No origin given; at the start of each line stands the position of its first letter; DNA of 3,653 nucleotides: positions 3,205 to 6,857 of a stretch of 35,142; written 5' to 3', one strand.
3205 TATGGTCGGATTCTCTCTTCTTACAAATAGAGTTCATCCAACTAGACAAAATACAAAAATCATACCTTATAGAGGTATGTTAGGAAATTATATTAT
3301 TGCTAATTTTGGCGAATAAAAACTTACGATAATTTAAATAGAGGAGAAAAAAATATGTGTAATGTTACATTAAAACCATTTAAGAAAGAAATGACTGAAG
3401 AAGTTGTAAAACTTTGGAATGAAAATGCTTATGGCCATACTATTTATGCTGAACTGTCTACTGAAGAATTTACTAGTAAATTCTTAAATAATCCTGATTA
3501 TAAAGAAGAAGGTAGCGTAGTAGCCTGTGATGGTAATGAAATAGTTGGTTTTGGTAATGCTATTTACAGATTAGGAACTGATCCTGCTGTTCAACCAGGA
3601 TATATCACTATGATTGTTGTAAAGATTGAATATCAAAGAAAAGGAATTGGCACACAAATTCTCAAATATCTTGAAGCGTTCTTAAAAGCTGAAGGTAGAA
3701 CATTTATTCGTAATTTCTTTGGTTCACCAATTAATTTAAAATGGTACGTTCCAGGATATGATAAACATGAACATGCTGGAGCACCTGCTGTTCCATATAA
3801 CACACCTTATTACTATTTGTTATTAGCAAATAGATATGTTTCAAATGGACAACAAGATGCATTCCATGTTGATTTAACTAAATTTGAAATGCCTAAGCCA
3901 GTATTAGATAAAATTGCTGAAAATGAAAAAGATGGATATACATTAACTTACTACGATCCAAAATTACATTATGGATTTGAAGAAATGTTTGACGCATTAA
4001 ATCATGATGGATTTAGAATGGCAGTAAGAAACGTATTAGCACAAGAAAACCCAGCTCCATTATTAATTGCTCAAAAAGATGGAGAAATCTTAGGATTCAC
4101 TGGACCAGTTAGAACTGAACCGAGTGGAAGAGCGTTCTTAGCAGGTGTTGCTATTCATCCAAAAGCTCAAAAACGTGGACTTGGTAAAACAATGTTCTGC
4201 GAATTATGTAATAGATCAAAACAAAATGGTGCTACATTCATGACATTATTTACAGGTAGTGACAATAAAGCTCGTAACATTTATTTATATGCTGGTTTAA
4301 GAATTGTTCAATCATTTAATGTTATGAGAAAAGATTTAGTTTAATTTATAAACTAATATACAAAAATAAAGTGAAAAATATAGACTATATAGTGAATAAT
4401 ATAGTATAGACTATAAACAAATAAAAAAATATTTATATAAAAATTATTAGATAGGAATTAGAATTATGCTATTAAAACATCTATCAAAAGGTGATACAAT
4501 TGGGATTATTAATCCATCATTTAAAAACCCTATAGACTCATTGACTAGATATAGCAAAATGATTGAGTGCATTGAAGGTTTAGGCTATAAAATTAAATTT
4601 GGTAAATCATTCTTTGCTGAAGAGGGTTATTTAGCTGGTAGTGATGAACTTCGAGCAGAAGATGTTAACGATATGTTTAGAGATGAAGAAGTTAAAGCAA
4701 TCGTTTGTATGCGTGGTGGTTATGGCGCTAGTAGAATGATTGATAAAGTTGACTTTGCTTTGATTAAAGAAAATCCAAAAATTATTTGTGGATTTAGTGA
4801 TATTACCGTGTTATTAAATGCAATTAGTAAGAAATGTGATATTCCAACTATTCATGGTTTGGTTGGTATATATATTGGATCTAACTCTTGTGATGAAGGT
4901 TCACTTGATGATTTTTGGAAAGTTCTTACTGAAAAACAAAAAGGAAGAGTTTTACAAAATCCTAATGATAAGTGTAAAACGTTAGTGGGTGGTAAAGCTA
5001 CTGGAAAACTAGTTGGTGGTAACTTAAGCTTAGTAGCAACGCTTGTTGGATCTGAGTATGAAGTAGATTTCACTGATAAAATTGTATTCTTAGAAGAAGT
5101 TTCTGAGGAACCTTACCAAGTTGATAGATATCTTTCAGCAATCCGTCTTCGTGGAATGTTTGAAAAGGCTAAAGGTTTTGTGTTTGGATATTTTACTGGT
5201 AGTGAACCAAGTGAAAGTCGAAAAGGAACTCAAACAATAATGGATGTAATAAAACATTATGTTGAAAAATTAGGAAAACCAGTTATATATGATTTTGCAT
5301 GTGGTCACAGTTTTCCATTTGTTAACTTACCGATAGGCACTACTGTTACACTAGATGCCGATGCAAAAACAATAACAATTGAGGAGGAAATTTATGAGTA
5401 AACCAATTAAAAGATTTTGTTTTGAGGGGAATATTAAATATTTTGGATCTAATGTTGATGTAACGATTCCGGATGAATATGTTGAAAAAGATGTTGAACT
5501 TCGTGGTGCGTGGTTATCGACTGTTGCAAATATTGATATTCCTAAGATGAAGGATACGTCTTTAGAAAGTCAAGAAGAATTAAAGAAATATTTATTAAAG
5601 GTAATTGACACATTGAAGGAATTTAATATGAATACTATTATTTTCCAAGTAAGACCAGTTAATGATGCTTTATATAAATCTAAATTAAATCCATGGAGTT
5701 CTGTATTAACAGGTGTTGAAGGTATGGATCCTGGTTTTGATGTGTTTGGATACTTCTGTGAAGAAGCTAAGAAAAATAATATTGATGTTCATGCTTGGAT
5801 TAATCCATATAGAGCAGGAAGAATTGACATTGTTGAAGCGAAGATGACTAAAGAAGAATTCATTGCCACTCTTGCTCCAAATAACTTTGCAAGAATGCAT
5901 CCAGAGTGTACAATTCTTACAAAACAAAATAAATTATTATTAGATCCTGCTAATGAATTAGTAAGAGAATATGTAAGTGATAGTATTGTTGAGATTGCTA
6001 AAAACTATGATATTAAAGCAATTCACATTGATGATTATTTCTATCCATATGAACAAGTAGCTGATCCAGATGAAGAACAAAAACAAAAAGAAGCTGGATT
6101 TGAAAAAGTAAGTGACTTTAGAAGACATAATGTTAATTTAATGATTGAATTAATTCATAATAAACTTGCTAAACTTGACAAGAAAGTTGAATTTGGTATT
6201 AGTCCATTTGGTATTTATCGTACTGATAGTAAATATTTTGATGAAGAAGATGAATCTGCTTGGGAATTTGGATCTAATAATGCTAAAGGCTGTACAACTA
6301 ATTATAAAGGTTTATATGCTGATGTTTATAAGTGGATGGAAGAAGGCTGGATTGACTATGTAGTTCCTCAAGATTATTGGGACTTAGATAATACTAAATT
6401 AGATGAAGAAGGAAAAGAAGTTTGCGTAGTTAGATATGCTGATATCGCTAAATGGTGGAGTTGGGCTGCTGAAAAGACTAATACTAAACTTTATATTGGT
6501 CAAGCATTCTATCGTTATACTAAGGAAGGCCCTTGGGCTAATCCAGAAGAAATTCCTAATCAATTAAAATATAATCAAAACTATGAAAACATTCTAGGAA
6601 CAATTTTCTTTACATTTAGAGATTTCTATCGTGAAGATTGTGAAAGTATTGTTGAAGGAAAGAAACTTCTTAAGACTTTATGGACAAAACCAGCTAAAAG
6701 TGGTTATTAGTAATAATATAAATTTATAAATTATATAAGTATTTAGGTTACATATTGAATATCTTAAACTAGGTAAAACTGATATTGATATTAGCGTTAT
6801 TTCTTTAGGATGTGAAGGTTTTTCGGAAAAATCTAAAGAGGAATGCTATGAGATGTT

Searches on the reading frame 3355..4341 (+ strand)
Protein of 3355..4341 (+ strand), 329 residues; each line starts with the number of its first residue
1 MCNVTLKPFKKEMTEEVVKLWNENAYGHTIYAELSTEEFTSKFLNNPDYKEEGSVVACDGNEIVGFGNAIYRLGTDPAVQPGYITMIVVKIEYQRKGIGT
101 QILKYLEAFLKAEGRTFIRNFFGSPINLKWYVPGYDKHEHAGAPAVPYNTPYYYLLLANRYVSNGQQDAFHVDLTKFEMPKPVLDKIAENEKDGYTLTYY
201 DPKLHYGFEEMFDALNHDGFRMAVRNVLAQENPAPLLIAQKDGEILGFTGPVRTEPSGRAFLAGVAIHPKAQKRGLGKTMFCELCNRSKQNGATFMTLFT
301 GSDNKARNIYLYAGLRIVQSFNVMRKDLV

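Call 3: search_protein_families(library=pfam, proteins=[window:3355-4341:+], max_evalue=0.01)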
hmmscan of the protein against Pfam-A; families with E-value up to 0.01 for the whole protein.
window:3355-4341:+ (329 aa): 6 families
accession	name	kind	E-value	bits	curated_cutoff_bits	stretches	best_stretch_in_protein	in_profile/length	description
PF00583.31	Acetyltransf_1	-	2.2e-23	83.2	20.7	2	46-115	24-93/116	Acetyltransferase (GNAT) family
PF13508.13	Acetyltransf_7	-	3.7e-17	62.9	27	2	54-115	5-62/84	Acetyltransferase (GNAT) domain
PF13673.13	Acetyltransf_10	-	3.8e-15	56.4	23.6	2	37-113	11-83/128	Acetyltransferase (GNAT) domain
PF13527.13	Acetyltransf_9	-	1.2e-09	38.6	25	1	7-117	3-108/127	Acetyltransferase (GNAT) domain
PF08445.16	FR47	-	4.8e-07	30.1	22.1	1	260-311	22-73/86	FR47-like protein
PF13302.13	Acetyltransf_3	-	0.00013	23.1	25.4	0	214-306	31-127/138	Acetyltransferase (GNAT) domain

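Call 4: search_protein_families(library=ncbifam, proteins=[window:3355-4341:+], max_evalue=0.01)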
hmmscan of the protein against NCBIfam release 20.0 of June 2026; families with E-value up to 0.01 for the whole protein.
window:3355-4341:+ (329 aa): 18 families
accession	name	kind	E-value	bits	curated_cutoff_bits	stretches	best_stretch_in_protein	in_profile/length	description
TIGR01575.1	rimI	equivalog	1.3e-14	54.5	86.4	2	225-317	24-114/132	ribosomal protein S18-alanine N-acetyltransferase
NF002959.0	PRK03624.1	equivalog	2.8e-07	30.3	124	1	4-115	7-106/147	GNAT family acetyltransferase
NF040501.1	resist_ArsN2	equivalog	1.5e-06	27.8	125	1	236-302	26-91/133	arsenic resistance N-acetyltransferase ArsN2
NF043067.1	AAC_6p_group_E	equivalog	4.9e-06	26.5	140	0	30-115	16-104/140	aminoglycoside 6'-N-acetyltransferase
NF007025.1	PRK09491.1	equivalog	3.8e-05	23.7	173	0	260-313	63-115/145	ribosomal protein S18-alanine N-acetyltransferase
TIGR03448.1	mycothiol_MshD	equivalog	5e-05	22.8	163.1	0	233-311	198-281/294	mycothiol synthase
NF040503.1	resist_ArsN1a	equivalog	5.9e-05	22.9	170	1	224-318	37-136/159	arsinothricin resistance N-acetyltransferase ArsN1 family A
NF033078.2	AAC_6p_Ia_fam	equivalog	7e-05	22.7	265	0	240-301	57-117/181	AAC(6')-Ia family aminoglycoside 6'-N-acetyltransferase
TIGR02406.1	ectoine_EctA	equivalog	0.00013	22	120.6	0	238-307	43-114/157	diaminobutyrate acetyltransferase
NF000486.1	AAC_6p_Ip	exception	0.00018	21.6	390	0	86-114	61-89/173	aminoglycoside 6'-N-acetyltransferase AAC(6')-Ip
NF033150.1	AAC_6p_A49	exception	0.00027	20.7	410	0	55-114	55-109/184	aminoglycoside 6'-N-acetyltransferase AacA49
NF003641.0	PRK05279.1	equivalog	0.0012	17.8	344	0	237-299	337-399/441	amino-acid N-acetyltransferase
NF040504.1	resist_ArsN1b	equivalog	0.0014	18.5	210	0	222-293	37-110/159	arsinothricin resistance N-acetyltransferase ArsN1 family B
TIGR03103.1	trio_acet_GNAT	equivalog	0.0023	16.6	569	1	256-327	152-224/547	N-acetylglutaminylglutamine synthetase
NF002368.0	PRK01346.1-5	equivalog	0.0042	15.9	576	0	262-325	82-144/402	enhanced intracellular survival protein Eis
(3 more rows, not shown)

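Call 62: search_solved_structures(query=window:3355-4341:+, max_evalue=0.001)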
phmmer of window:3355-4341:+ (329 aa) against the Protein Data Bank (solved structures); distinct sequences matched with E-value up to 0.001: 4.
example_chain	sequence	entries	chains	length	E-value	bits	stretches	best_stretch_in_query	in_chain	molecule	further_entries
5kga_A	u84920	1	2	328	0.00017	24.3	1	16-116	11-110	Predicted acetyltransferase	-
5kf1_A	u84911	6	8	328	0.00017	24.3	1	16-116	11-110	Predicted acetyltransferase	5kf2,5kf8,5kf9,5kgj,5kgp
5kgh_A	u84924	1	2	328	0.00017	24.3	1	16-116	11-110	Predicted acetyltransferase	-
7wx5_A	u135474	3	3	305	0.00019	24.1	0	212-319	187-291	N-acetyltransferase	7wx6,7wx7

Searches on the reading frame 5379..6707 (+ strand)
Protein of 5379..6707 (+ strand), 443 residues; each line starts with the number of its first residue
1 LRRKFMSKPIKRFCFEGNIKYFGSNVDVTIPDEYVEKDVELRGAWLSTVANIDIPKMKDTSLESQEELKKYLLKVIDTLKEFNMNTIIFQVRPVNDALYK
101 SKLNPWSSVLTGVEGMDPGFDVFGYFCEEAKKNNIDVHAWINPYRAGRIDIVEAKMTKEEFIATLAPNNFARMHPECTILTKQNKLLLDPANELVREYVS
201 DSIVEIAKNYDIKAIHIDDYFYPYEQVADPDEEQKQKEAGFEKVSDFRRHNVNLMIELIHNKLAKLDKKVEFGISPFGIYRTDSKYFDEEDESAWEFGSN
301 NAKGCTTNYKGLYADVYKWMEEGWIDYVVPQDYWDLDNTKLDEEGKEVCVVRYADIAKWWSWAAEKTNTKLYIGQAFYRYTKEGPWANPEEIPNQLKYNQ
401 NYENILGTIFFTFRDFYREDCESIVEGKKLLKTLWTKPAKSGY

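Call 3: search_protein_families(library=pfam, proteins=[window:5379-6707:+], max_evalue=0.01)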
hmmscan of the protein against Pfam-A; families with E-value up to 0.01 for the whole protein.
window:5379-6707:+ (443 aa): 1 family
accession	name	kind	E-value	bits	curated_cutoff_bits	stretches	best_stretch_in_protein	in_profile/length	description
PF02638.21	GHL10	-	7.6e-52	176.8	27.9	1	40-380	1-299/311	Glycosyl hydrolase-like 10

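Call 4: search_protein_families(library=ncbifam, proteins=[window:5379-6707:+], max_evalue=0.01)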
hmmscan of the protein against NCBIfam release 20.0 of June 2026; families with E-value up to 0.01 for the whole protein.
window:5379-6707:+ (443 aa): 0 families

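Call 63: search_solved_structures(query=window:5379-6707:+, max_evalue=0.001)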
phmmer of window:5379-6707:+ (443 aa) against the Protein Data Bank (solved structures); distinct sequences matched with E-value up to 0.001: 1.
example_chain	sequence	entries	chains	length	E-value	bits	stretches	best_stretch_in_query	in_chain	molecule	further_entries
5oq2_A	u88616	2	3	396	4.8e-69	236.7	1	33-418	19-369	Cwp19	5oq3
